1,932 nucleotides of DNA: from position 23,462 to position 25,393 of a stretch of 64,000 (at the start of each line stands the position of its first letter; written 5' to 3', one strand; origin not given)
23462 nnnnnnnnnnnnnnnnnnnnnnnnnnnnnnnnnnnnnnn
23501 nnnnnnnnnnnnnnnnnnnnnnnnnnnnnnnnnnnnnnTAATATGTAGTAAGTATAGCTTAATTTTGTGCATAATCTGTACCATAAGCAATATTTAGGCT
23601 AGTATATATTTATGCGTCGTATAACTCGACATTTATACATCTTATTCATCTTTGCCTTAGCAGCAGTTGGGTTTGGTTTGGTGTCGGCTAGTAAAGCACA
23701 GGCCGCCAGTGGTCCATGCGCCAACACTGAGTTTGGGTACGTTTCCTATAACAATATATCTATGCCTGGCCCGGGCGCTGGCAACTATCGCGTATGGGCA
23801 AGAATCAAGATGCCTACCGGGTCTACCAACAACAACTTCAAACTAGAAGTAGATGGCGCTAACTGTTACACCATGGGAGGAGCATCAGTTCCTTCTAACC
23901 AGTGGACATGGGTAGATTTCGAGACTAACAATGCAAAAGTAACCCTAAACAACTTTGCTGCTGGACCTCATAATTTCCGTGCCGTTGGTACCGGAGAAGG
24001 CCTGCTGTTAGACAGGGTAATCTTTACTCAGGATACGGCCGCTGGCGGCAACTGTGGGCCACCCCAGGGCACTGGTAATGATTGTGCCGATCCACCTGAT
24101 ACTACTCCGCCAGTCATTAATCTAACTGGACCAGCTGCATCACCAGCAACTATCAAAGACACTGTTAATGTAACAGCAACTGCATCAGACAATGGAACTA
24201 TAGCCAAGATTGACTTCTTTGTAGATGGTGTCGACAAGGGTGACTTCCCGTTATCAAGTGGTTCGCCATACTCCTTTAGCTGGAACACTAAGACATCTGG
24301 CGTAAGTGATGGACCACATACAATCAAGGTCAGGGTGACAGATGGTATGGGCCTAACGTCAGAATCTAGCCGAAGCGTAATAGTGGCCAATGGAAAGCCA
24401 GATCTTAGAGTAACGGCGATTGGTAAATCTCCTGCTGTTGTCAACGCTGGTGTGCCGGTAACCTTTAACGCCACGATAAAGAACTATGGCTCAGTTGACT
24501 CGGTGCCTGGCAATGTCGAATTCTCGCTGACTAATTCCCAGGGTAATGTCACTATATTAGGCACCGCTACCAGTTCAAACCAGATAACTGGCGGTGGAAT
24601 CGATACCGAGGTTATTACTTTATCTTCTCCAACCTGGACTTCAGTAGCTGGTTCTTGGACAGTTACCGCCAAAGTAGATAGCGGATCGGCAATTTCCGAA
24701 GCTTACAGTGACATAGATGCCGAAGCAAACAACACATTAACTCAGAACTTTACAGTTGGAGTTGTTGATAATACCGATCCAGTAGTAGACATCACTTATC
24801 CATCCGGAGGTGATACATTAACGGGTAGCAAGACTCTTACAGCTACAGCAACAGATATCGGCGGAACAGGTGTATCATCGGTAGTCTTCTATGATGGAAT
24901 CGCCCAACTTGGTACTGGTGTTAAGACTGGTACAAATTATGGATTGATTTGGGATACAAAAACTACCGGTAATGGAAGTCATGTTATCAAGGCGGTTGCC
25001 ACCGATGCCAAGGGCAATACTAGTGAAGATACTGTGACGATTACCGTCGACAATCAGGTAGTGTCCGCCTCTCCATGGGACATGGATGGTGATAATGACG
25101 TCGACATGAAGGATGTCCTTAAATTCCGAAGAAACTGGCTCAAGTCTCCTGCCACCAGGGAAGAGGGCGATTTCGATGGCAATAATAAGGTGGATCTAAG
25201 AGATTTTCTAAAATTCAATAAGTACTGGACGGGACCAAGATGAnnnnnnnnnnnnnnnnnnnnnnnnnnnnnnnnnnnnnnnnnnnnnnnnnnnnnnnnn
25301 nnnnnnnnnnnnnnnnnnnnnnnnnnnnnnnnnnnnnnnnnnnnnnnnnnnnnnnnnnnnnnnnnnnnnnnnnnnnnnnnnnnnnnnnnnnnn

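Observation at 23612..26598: Translationally coupled dockerin protein and membrane-anchored cohesin protein: a minimal surface-tethering pair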

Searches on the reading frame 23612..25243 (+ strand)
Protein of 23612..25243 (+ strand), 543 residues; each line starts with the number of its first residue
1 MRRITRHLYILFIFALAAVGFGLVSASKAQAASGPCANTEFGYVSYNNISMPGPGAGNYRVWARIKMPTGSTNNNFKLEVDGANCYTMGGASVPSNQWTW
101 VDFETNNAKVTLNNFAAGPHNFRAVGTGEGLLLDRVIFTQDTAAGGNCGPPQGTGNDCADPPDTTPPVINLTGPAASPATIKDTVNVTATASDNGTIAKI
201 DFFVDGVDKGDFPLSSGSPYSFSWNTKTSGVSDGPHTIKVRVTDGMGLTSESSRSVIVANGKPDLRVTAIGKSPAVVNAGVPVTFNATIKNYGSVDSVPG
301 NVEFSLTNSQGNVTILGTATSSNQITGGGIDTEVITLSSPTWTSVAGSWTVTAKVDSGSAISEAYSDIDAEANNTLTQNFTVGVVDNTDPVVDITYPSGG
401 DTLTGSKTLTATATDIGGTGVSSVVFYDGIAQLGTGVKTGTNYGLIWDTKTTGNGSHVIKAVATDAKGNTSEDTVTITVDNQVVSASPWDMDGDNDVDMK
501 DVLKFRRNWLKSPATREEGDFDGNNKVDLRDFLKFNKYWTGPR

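Call 3: search_protein_families(library=pfam, proteins=[window:23612-25243:+], max_evalue=1)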
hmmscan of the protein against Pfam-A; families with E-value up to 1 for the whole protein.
window:23612-25243:+ (543 aa): 7 families
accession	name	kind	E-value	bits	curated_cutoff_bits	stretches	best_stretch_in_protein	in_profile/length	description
PF17957.7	Big_7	-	1.6e-25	89.9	24.1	2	167-240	1-70/70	Bacterial Ig domain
PF07705.17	CARDB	-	1.7e-07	31.8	22.7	1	262-377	1-100/101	CARDB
PF00404.24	Dockerin_1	-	0.00026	21.5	22.9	1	490-538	3-55/57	Dockerin type I domain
PF19077.6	Big_13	-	0.00059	20.7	27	2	398-481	18-102/102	Bacterial Ig-like domain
PF13750.12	Big_3_3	-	0.0032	17.6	27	0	367-415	22-74/157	Bacterial Ig-like domain (group 3)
PF17829.7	GH115_C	-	0.034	14.4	24.1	1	43-151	57-171/172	Glycosyl hydrolase family 115 C-terminal domain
PF20164.4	GspA_SrpA_N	-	0.38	11.6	27.4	0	457-482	89-114/117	GspA/SrpA SigLec-like domain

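Call 4: search_protein_families(library=ncbifam, proteins=[window:23612-25243:+], max_evalue=1)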
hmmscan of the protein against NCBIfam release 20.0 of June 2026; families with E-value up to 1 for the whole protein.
window:23612-25243:+ (543 aa): 3 families
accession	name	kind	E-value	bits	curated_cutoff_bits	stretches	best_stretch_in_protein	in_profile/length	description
NF047446.1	barrel_OmpL47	domain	0.0025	18.2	40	1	404-479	2-68/68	OmpL47-type beta-barrel domain-containing protein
NF042980.1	EthbenzDh_ebdC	equivalog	0.079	12.4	400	1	80-117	100-137/214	ethylbenzene dehydrogenase subunit gamma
NF047441.1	Lepto_OmpL47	equivalog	0.16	11.6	250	1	365-481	119-232/336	multi-beta-barrel domain surface protein OmpL47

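Call 41: find_homologous_proteins(query=window:23612-25243:+)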
Query window:23612-25243:+ (543 aa): 99 proteins with E <= 0.001 among 8000 candidates.
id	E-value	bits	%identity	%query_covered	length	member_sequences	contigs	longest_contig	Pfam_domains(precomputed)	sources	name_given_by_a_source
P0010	5.7e-123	430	44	99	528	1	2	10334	PF00404.25,PF17957.8,PF07705.18,PF24893.1,PF19077.7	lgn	-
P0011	1.7e-117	411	43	100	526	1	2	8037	PF00404.25,PF17957.8,PF07705.18,PF24893.1,PF19077.7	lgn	-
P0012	7.6e-93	330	40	100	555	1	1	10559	PF17957.8,PF07705.18,PF19077.7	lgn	-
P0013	1.2e-91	326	34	89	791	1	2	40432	PF00404.25,PF17957.8,PF13750.13,PF24893.1,PF20622.5,PF12245.15,PF19077.7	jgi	jgi:hypothetical protein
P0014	2.4e-83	299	38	97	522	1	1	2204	PF00404.25,PF17957.8,PF07705.18,PF19077.7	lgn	-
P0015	1.2e-66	244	31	97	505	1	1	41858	PF00404.25,PF17957.8,PF13750.13,PF19077.7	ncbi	-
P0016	1.5e-55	207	33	89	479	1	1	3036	PF00404.25,PF17957.8,PF13750.13,PF19077.7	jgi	jgi:chitinase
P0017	2.5e-55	206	31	57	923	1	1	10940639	PF17957.8,PF13750.13,PF14041.12,PF16355.12,PF06832.19,PF19077.7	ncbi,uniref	ncbi:Ig-like domain-containing protein [Archangium gephyra]|uniref:Ig-like domain-containing protein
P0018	3.3e-54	203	32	99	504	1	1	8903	PF17957.8,PF06832.19,PF19077.7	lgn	-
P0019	2.6e-52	196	32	90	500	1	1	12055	PF00404.25,PF17957.8,PF13750.13,PF19077.7,PF16967.12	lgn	-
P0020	1.4e-50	191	32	69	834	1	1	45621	PF17957.8,PF13750.13,PF17996.8,PF15983.11,PF19077.7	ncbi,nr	ncbi:MAG TPA: Ig-like domain-containing protein [Gammaproteobacteria bacterium]|nr:Ig-like domain-co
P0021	1.4e-48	184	29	63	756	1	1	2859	PF01839.30,PF17957.8,PF13517.13,PF13750.13,PF15983.11,PF19077.7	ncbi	ncbi:MAG TPA: Ig-like domain-containing protein, partial [Pyrinomonadaceae bacterium]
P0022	5.3e-48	182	34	59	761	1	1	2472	PF02369.23,PF17957.8,PF13750.13,PF19077.7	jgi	jgi:hypothetical protein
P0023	1.2e-47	181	40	45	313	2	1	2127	PF17957.8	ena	-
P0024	5.0e-45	172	36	46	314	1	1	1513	PF00404.25,PF17957.8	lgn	-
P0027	6.4e-37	146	38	45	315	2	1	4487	PF00404.25,PF17957.8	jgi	jgi:hypothetical protein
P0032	3.1e-25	107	30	46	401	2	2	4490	PF00404.25,PF17957.8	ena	-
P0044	1.9e-17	81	29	58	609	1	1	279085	PF00404.25,PF17957.8,PF18370.8,PF00041.28,PF19077.7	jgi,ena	-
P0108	8.9e-4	36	35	14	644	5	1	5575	PF00404.25,PF17957.8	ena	-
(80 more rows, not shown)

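Call 42: find_encoding_contigs(protein=P0015, flank=7000, max_places=2)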
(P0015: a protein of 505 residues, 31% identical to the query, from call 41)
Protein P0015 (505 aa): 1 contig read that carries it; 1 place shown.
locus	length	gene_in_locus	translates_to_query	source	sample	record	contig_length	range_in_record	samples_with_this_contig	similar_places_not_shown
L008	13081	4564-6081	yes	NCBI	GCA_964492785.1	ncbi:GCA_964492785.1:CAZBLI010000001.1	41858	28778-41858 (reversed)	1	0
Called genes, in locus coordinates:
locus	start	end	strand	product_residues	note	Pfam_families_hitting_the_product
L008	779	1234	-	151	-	-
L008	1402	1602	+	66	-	-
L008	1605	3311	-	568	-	-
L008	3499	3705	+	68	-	-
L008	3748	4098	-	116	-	PF08818:DUF1801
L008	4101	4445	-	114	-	PF08818:DUF1801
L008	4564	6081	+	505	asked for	PF19077:Big_13 (faint), PF17957:Big_7, PF13750:Big_3_3 (weak), PF17957:Big_7, PF00404:Dockerin_1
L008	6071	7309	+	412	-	PF00963:Cohesin (weak)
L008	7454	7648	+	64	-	-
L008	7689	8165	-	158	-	-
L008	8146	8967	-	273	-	PF00480:ROK, PF02685:Glucokinase (faint)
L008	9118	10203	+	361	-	PF13509:S1_2 (faint), PF00575:S1 (weak), PF21710:Spt6_S1 (faint), PF24685:OB_RRP5_4th (faint), PF00575:S1, PF23459:S1_RRP5 (weak)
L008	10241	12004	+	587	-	PF04760:IF2_N, PF00009:GTP_EFTU, PF00071:Ras (weak), PF01926:MMR_HSR1, PF22042:EF-G_D2, PF11987:IF-2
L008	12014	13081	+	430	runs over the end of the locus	-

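Call 43: find_encoding_contigs(protein=P0013, flank=7000, max_places=2)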
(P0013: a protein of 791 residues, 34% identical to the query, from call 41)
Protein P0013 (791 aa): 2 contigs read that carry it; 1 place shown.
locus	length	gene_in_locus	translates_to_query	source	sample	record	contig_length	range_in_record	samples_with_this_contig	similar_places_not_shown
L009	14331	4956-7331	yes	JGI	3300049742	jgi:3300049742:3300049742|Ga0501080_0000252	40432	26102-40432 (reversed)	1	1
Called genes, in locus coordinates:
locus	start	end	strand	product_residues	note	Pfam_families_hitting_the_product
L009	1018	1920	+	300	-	-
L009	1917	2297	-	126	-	PF08818:DUF1801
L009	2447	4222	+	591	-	PF09136:Glucodextran_B (faint), PF17957:Big_7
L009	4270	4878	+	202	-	-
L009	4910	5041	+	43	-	-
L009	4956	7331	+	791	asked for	PF17957:Big_7, PF17957:Big_7, PF13750:Big_3_3, PF17957:Big_7, PF19077:Big_13 (weak), PF17957:Big_7, PF19077:Big_13 (weak), PF00404:Dockerin_1, +3 more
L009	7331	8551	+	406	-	PF13620:CarboxypepD_reg (weak)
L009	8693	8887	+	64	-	-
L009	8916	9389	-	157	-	-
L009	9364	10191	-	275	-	PF00480:ROK, PF02685:Glucokinase (weak)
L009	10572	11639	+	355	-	PF00575:S1 (weak), PF24685:OB_RRP5_4th (faint), PF00575:S1, PF21710:Spt6_S1 (faint), PF00575:S1, PF23459:S1_RRP5 (weak)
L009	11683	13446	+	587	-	PF04760:IF2_N, PF00009:GTP_EFTU, PF00071:Ras (weak), PF01926:MMR_HSR1, PF02421:FeoB_N (weak), PF22042:EF-G_D2, PF11987:IF-2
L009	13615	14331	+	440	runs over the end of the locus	-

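Call 63: search_protein_families(library=pfam, proteins=[P0010, P0013, P0014, P0015, P0016, P0018, P0019, L008:6071-7309:+, L009:7331-8551:+], max_evalue=0.01)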
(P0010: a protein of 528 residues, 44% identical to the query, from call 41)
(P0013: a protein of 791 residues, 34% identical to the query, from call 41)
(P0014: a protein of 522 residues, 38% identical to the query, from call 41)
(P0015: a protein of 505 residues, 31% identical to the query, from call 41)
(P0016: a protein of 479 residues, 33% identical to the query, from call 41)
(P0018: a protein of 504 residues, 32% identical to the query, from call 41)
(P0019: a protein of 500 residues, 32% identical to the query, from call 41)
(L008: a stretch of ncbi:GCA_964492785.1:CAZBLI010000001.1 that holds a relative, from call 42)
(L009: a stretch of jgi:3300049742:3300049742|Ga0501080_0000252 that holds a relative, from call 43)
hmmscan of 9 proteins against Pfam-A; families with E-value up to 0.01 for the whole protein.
P0010 (528 aa): 8 families
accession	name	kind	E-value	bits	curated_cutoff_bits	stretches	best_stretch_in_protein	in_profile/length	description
PF17957.7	Big_7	-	1.2e-24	87.2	24.1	2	375-447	1-70/70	Bacterial Ig domain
PF07705.17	CARDB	-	8.7e-15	55.2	22.7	1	258-362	1-100/101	CARDB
PF19077.6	Big_13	-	3.2e-07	31.2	27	2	188-249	34-94/102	Bacterial Ig-like domain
PF24893.1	DUF7743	-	3.5e-06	27.2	27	1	387-464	15-97/120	Domain of unknown function (DUF7743)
PF00404.24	Dockerin_1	-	8.1e-06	26.4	22.9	1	475-524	1-54/57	Dockerin type I domain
PF13750.12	Big_3_3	-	5.8e-05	23.2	27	0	158-249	41-141/157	Bacterial Ig-like domain (group 3)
PF16355.11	DUF4982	-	0.0004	20.7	23.9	0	194-244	12-58/61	Domain of unknown function (DUF4982)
PF12245.14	Big_3_2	-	0.0073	16.9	23.3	1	178-252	45-118/122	Bacterial Ig-like domain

P0013 (791 aa): 12 families
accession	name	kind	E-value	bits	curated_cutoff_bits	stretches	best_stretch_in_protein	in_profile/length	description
PF17957.7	Big_7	-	1.6e-110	362.3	24.1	6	540-610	1-70/70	Bacterial Ig domain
PF19077.6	Big_13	-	4.1e-28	98.3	27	5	665-730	36-100/102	Bacterial Ig-like domain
PF13750.12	Big_3_3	-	2.1e-20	73.4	27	2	314-388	3-81/157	Bacterial Ig-like domain (group 3)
PF20622.4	Big_15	-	7.8e-10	38.9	27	2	476-534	23-81/82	Bacterial Ig domain (Big_16)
PF16355.11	DUF4982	-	3.9e-09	36.8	23.9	0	674-720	14-59/61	Domain of unknown function (DUF4982)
PF00404.24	Dockerin_1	-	2.4e-08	34.5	22.9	1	739-787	2-54/57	Dockerin type I domain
PF12245.14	Big_3_2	-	9.6e-08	32.7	23.3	0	408-444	84-122/122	Bacterial Ig-like domain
PF24893.1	DUF7743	-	3.5e-06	27.2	27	0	463-533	21-95/120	Domain of unknown function (DUF7743)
PF16967.11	TcfC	-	0.00031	20.7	29.4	0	574-617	14-57/68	E-set like domain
PF24384.1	Ig_TMM62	-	0.00042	20.4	27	0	691-729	82-123/128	TMEM62 Ig-like domain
PF05404.17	TRAP-delta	-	0.0014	18.6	25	0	484-552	60-132/162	Translocon-associated protein, delta subunit precursor (TRAP-delta)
PF05593.20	RHS_repeat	-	0.0073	17.1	22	0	417-436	15-33/38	RHS Repeat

P0014 (522 aa): 5 families
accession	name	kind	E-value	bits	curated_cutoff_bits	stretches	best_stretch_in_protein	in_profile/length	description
PF17957.7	Big_7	-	1.1e-29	103.3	24.1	2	369-442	1-70/70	Bacterial Ig domain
PF07705.17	CARDB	-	1.4e-14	54.5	22.7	1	253-356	1-100/101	CARDB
PF19077.6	Big_13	-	6.6e-09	36.6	27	1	199-249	50-100/102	Bacterial Ig-like domain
PF00404.24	Dockerin_1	-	7.5e-08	32.9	22.9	1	470-517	2-53/57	Dockerin type I domain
PF25275.1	Golvesin_C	-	0.0023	18.4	31.6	1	30-110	41-123/132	Golvesin C-terminal domain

P0015 (505 aa): 5 families
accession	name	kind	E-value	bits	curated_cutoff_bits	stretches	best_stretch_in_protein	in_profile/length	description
PF17957.7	Big_7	-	5.5e-57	190.8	24.1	3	169-239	1-70/70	Bacterial Ig domain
PF13750.12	Big_3_3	-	1e-11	45.2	27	2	312-390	3-79/157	Bacterial Ig-like domain (group 3)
PF19077.6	Big_13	-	4e-11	43.7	27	2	281-348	32-100/102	Bacterial Ig-like domain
PF00404.24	Dockerin_1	-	9e-08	32.6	22.9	1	453-499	2-52/57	Dockerin type I domain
PF17829.7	GH115_C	-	0.00011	22.5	24.1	1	32-143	46-159/172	Glycosyl hydrolase family 115 C-terminal domain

P0016 (479 aa): 7 families
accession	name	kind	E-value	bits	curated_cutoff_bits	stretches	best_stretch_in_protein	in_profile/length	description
PF17957.7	Big_7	-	5.6e-62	206.7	24.1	3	142-209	1-70/70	Bacterial Ig domain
PF00404.24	Dockerin_1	-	1.5e-09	38.3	22.9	1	427-476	2-55/57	Dockerin type I domain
PF13750.12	Big_3_3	-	3.3e-07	30.5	27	1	191-260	3-75/157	Bacterial Ig-like domain (group 3)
PF19077.6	Big_13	-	1.3e-06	29.3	27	0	256-320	36-100/102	Bacterial Ig-like domain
PF16967.11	TcfC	-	0.00023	21.1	29.4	0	172-223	13-63/68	E-set like domain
PF20622.4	Big_15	-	0.00096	19.4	27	0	263-319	24-81/82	Bacterial Ig domain (Big_16)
PF21223.3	TPPII_Ig-like-1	-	0.0022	18.7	27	0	283-308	78-103/117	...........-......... II, first Ig-like domain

P0018 (504 aa): 6 families
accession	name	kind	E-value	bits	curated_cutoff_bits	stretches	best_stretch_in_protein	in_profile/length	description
PF17957.7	Big_7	-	6.1e-52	174.6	24.1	3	353-420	1-70/70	Bacterial Ig domain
PF19077.6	Big_13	-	5.1e-08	33.8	27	1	185-248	34-100/102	Bacterial Ig-like domain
PF06832.18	BiPBP_C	-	5.8e-06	26.6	26.8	0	160-244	8-88/90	Penicillin-Binding Protein C-terminus Family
PF21223.3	TPPII_Ig-like-1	-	0.00035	21.3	27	0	205-235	72-102/117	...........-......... II, first Ig-like domain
PF00404.24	Dockerin_1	-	0.0015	19.1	22.9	1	448-499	2-55/57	Dockerin type I domain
PF07177.19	Neuralized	-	0.003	17.9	23.3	1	16-105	52-141/149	Neuralized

P0019 (500 aa): 8 families
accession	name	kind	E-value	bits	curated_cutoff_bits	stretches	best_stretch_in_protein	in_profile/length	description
PF17957.7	Big_7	-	1e-61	205.9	24.1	3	256-323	1-70/70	Bacterial Ig domain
PF00404.24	Dockerin_1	-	4.1e-11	43.3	22.9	1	448-497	2-55/57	Dockerin type I domain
PF13750.12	Big_3_3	-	1.8e-10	41.1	27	1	213-282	3-75/157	Bacterial Ig-like domain (group 3)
PF19077.6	Big_13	-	3.8e-06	27.8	27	1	375-440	35-100/102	Bacterial Ig-like domain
PF16967.11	TcfC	-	6e-06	26.2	29.4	0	385-428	14-57/68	E-set like domain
PF00036.39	EF-hand_1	-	0.00059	19.6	25.4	0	478-495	9-26/29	EF hand domain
PF13779.11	DUF4175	-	0.0031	16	27.3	0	245-292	275-321/825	Domain of unknown function (DUF4175)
PF07495.19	Y_Y_Y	-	0.0037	17.6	26.6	0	209-247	23-59/65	Y_Y_Y domain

L008:6071-7309:+ (412 aa): 3 families
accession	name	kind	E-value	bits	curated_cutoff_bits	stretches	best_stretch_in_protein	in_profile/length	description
PF00963.24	Cohesin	-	4e-06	27.5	24.1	1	49-165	11-129/139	Cohesin domain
PF13620.12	CarboxypepD_reg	-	4e-05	24.3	32.3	1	241-303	5-74/82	Carboxypeptidase regulatory-like domain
PF24025.1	Ig_DR_A0283-like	-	0.00024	21.8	27.1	1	232-282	5-60/102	DR_A0283-like, Ig-like domain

L009:7331-8551:+ (406 aa): 2 families
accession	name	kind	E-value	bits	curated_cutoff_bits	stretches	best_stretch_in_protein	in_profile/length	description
PF13620.12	CarboxypepD_reg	-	1.1e-06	29.3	32.3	1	238-304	4-77/82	Carboxypeptidase regulatory-like domain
PF17802.7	SpaA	-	0.00087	19.8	23.1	1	241-283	8-57/91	Prealbumin-like fold domain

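Call 64: predict_structure(alignment_id=A8)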
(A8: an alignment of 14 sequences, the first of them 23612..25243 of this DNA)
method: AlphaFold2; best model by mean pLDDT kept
length: 543 residues; sequences in the alignment: 14
mean_pLDDT: 78.6   pTM: 0.43
mean pLDDT of the five models: 78.6, 77.9, 77.8, 77.7, 74.8
residues with pLDDT >= 90: 156; 70-90: 261; 50-70: 75; < 50: 51
segments of 3 or more residues with pLDDT < 50: 1-4, 6-32, 143-145, 359-372
pLDDT, mean of each block of 10 residues (from residue 1): 44 45 36 58 77 71 82 81 75 78 71 78 82 79 55 53 81 83 89 86 90 71 84 89 89 89 79 85 88 71 88 84 78 77 75 73 42 78 81 95 93 84 95 96 95 93 91 96 68 79 91 90 91 84 54
secondary structure, 60 per line:
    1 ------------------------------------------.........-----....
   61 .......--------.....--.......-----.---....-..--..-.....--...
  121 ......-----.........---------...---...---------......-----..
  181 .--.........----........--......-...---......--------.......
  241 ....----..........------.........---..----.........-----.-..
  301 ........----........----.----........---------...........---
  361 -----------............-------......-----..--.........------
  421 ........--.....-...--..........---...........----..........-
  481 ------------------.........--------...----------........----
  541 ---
elements in order: E43-51 E57-67 E76-80 E83-89 E99-102 E111-115 E118-126 E132-140 E168-173 E179-181 E184-192 E197-204 E207-212 E220-225 E234-244 E249-258 E265-273 E283-291 E299-308 E313-320 E330-337 E347-357 E375-383 E391-396 E406-414 E421-428 E431-435 E437-439 E442-448 E455-465 E470-479 H499-507 H529-536

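Call 72: list_cluster_members(proteins=[P0015, P0109, P0005, P0013, P0110])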
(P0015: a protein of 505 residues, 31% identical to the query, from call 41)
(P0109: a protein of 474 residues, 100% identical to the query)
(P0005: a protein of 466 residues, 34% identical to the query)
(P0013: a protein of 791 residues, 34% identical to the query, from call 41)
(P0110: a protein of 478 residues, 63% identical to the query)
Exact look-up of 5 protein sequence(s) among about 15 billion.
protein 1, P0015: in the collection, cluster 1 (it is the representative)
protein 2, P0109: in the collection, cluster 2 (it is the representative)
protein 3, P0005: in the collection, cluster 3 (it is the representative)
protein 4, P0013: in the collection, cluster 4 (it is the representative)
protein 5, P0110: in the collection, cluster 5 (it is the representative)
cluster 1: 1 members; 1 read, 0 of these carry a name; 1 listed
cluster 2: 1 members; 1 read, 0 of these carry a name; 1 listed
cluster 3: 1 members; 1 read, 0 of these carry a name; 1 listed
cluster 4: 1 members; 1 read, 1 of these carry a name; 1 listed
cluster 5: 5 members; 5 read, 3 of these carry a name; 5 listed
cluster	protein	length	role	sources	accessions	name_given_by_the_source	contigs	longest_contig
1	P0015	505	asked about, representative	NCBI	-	-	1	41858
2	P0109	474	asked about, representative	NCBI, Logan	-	-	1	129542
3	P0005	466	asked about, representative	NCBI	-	-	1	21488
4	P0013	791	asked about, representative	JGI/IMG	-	hypothetical protein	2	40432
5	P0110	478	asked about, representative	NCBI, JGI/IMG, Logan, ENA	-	hypothetical protein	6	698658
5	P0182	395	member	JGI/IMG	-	hypothetical protein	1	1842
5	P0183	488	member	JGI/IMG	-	hypothetical protein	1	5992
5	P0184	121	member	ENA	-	-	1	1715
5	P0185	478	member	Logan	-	-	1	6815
